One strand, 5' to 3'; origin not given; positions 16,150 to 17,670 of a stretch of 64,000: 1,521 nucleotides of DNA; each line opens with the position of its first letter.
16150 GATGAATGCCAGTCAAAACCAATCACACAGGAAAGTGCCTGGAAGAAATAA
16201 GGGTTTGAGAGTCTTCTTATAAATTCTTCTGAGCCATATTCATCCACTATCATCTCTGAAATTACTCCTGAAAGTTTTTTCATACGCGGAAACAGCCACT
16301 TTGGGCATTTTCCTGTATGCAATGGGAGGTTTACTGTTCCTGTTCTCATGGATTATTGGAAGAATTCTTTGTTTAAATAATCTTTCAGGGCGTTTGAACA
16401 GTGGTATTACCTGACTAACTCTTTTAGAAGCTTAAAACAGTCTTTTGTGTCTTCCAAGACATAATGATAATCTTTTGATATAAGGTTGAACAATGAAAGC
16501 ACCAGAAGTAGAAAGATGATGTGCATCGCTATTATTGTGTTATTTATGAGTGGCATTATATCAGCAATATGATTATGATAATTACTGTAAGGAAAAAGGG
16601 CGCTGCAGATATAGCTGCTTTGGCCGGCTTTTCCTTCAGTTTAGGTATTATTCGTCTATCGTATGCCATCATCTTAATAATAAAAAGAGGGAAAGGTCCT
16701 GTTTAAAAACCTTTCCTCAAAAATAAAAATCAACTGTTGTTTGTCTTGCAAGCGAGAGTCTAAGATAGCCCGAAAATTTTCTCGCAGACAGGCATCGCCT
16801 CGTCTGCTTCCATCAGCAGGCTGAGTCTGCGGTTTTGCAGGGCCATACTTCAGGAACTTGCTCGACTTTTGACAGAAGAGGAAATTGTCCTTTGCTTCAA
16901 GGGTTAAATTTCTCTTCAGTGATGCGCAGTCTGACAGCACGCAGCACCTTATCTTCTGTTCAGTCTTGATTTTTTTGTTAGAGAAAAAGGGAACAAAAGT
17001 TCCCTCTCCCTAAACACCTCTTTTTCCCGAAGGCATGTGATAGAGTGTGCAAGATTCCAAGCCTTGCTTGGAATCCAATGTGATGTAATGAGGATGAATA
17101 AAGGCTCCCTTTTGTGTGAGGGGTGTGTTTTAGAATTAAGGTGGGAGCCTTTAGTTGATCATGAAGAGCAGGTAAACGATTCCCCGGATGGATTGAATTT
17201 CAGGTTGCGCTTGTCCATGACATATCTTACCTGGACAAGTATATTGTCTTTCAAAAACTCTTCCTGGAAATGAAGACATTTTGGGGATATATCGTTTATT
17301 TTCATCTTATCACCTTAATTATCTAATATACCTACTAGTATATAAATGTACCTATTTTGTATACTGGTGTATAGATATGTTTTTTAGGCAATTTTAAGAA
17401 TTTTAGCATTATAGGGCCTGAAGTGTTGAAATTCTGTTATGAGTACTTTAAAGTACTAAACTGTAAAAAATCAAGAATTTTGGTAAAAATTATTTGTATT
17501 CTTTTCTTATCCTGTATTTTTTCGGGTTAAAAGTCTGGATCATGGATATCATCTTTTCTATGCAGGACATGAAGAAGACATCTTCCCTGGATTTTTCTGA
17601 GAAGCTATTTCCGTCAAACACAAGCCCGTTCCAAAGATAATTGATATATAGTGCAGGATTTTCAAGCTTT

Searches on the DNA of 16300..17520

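Call 85: search_rna_families(source=window, start=16300, end=17520, threshold=evalue, max_evalue=1)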
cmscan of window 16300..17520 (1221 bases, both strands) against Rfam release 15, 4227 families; matches with E-value up to 1: 0.
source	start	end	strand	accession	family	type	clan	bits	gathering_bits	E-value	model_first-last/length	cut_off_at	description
